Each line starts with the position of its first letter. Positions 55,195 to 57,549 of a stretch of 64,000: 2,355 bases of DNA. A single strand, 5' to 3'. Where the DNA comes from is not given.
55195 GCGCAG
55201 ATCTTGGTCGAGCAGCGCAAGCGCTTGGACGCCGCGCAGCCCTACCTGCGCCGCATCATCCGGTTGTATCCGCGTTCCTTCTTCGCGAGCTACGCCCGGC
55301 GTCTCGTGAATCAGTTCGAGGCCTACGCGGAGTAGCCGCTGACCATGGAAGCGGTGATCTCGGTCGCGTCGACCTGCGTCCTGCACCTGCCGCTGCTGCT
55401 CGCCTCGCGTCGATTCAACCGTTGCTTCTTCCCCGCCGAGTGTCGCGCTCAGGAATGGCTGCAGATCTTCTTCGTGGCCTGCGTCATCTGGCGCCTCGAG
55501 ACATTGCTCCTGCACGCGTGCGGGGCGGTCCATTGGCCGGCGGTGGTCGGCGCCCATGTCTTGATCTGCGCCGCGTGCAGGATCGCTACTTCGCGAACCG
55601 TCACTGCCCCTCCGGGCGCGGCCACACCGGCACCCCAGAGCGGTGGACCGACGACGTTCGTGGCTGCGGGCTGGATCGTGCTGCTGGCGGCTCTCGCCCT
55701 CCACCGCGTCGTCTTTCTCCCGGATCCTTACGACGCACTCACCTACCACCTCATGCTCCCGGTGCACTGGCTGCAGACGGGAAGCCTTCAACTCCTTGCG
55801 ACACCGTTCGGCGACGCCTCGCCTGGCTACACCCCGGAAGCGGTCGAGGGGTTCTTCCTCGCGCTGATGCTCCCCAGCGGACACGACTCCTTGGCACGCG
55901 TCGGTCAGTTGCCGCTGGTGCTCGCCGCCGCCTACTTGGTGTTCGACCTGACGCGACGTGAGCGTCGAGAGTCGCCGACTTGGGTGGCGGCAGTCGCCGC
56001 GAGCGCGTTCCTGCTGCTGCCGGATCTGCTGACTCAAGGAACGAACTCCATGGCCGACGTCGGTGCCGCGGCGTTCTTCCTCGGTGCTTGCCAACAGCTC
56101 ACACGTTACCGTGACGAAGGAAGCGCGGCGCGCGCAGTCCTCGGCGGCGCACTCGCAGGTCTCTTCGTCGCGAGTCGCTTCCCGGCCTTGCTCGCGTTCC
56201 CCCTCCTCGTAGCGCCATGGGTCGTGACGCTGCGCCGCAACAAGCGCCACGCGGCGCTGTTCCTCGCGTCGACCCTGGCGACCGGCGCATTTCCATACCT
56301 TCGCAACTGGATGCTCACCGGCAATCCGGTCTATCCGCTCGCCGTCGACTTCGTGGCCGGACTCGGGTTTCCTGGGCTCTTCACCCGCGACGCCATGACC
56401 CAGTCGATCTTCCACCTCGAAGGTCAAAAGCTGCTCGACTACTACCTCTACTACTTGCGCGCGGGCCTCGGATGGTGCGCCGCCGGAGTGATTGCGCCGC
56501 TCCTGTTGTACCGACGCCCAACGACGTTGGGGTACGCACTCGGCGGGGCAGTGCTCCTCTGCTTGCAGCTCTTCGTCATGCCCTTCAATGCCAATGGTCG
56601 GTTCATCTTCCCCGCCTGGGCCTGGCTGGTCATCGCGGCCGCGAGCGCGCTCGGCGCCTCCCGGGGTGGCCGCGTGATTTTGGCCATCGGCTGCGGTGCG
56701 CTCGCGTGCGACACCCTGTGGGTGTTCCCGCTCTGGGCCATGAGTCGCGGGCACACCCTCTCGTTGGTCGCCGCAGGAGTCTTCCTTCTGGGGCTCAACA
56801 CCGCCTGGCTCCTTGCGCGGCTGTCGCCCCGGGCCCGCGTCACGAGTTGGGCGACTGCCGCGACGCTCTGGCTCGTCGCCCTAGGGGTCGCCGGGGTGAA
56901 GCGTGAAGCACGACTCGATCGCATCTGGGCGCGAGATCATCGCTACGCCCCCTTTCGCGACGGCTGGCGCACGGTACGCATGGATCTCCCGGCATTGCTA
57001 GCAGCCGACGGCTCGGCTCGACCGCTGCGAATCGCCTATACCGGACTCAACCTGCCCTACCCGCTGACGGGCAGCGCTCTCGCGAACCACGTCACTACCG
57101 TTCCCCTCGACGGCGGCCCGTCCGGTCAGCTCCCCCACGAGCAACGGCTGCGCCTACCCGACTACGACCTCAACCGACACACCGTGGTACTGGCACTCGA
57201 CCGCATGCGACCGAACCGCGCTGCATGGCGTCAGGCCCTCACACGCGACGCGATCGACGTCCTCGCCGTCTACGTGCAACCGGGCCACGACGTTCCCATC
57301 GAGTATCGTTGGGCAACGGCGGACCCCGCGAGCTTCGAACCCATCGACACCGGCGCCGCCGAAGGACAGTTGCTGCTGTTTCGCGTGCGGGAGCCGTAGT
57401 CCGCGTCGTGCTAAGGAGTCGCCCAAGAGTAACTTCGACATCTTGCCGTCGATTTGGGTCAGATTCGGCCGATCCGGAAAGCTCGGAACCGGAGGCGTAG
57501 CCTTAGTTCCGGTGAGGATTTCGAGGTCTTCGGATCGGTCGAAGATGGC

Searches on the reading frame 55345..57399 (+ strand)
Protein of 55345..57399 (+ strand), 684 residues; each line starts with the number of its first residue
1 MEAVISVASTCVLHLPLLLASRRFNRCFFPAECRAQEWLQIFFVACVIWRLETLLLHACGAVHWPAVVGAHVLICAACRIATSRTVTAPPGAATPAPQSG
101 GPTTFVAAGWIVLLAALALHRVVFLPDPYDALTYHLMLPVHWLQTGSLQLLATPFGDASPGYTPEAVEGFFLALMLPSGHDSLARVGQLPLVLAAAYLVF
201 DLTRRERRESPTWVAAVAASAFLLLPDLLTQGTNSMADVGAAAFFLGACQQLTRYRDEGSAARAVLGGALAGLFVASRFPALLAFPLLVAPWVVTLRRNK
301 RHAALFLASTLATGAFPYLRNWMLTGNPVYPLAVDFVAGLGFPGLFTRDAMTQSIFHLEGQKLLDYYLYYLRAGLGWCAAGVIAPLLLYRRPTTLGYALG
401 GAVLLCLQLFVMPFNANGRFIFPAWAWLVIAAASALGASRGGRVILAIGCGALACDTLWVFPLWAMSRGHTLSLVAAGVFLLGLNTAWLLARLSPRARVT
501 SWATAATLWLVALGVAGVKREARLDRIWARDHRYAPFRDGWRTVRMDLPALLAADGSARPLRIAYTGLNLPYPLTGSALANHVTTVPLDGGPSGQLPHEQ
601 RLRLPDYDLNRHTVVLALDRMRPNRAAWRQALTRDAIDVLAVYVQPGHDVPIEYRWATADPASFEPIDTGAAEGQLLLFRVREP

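Call 11: search_protein_families(library=pfam, proteins=[window:55345-57399:+], max_evalue=0.01)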
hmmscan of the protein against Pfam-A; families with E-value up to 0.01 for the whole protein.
window:55345-57399:+ (684 aa): 0 families

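Call 45: search_protein_families(library=pfam, proteins=[window:55345-57399:+], max_evalue=10)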
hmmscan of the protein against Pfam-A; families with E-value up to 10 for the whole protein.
window:55345-57399:+ (684 aa): 0 families

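Call 61: search_protein_families(library=ncbifam, proteins=[window:55345-57399:+], max_evalue=0.1)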
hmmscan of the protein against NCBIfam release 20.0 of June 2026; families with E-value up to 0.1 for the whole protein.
window:55345-57399:+ (684 aa): 1 family
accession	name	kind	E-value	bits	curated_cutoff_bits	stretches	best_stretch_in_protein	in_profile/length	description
NF047510.1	LIC_10190_fam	subfamily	3.7e-05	22.7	100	1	186-333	172-314/424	LIC_10190 family membrane protein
